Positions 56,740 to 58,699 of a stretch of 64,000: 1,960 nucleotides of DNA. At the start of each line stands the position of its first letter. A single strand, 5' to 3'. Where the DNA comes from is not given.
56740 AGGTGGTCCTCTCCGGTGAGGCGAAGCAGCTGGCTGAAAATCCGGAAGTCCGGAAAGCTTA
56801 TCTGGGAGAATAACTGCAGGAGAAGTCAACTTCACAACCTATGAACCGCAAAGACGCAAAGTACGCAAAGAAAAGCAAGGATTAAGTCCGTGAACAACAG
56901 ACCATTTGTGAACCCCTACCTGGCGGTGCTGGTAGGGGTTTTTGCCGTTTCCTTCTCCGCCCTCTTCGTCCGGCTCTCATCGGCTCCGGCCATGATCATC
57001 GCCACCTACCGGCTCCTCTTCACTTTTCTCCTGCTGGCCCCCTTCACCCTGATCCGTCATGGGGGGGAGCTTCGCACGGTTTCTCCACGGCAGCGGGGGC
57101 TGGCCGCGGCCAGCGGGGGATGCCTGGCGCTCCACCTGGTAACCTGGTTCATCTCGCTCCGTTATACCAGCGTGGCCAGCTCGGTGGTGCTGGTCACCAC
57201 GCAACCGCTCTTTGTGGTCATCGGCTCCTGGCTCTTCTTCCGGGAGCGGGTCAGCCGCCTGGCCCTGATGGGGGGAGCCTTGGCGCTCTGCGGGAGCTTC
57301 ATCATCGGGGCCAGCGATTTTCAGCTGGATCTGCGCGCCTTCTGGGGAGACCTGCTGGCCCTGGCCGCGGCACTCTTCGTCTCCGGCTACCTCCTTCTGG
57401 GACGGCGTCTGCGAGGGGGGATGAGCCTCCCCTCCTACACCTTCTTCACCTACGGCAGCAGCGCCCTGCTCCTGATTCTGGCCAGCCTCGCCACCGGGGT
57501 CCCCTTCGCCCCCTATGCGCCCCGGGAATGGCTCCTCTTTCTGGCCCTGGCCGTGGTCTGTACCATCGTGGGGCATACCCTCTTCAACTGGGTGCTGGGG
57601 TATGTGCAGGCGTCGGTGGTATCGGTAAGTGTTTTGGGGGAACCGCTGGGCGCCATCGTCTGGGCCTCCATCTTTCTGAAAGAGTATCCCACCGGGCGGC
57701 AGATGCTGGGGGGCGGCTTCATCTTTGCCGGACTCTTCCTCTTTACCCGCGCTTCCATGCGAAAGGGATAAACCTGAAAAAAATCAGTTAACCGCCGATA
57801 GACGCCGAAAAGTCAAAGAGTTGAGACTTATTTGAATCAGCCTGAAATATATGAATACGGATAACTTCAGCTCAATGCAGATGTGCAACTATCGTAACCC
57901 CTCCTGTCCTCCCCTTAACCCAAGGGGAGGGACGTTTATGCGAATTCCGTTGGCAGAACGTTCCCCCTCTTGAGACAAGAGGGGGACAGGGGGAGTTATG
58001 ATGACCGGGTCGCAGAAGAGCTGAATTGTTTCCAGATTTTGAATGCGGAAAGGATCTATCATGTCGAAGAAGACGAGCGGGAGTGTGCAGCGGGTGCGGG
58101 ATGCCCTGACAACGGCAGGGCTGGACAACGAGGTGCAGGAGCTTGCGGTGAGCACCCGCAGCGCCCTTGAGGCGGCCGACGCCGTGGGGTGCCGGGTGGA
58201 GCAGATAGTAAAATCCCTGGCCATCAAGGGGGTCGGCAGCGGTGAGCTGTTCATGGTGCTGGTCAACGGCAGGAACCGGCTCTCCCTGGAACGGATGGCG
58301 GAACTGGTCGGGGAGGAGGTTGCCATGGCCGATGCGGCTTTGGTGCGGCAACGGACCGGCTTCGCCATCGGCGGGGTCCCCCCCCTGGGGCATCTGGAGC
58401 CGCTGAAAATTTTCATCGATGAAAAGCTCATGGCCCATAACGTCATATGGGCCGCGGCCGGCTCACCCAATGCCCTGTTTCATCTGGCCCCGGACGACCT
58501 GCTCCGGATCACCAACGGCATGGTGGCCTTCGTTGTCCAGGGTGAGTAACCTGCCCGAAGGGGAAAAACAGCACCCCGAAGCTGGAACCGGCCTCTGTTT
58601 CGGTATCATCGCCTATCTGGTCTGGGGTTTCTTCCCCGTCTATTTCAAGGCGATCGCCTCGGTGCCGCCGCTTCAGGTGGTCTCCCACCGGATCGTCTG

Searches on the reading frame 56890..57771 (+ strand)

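Call 25: search_protein_families(library=pfam, proteins=[window:56890-57771:+])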
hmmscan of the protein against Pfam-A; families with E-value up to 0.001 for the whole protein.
window:56890-57771:+ (293 aa): 1 family
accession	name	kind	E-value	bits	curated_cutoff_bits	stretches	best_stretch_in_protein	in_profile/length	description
PF00892.27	EamA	-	4.5e-35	121.3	28.2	2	152-286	2-134/135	EamA-like transporter family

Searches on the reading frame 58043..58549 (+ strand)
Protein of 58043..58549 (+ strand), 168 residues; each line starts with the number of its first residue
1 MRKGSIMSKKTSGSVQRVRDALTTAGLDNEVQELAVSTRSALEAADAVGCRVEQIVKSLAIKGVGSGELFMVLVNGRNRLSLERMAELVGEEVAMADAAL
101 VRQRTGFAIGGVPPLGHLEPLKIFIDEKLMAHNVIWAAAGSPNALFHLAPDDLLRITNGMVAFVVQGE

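Call 25: search_protein_families(library=pfam, proteins=[window:58043-58549:+])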
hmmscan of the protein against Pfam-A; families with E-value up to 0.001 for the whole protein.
window:58043-58549:+ (168 aa): 1 family
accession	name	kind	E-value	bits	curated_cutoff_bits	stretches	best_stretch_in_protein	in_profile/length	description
PF04073.20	tRNA_edit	-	2.8e-27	95.7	25.5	1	38-155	4-122/123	Aminoacyl-tRNA editing domain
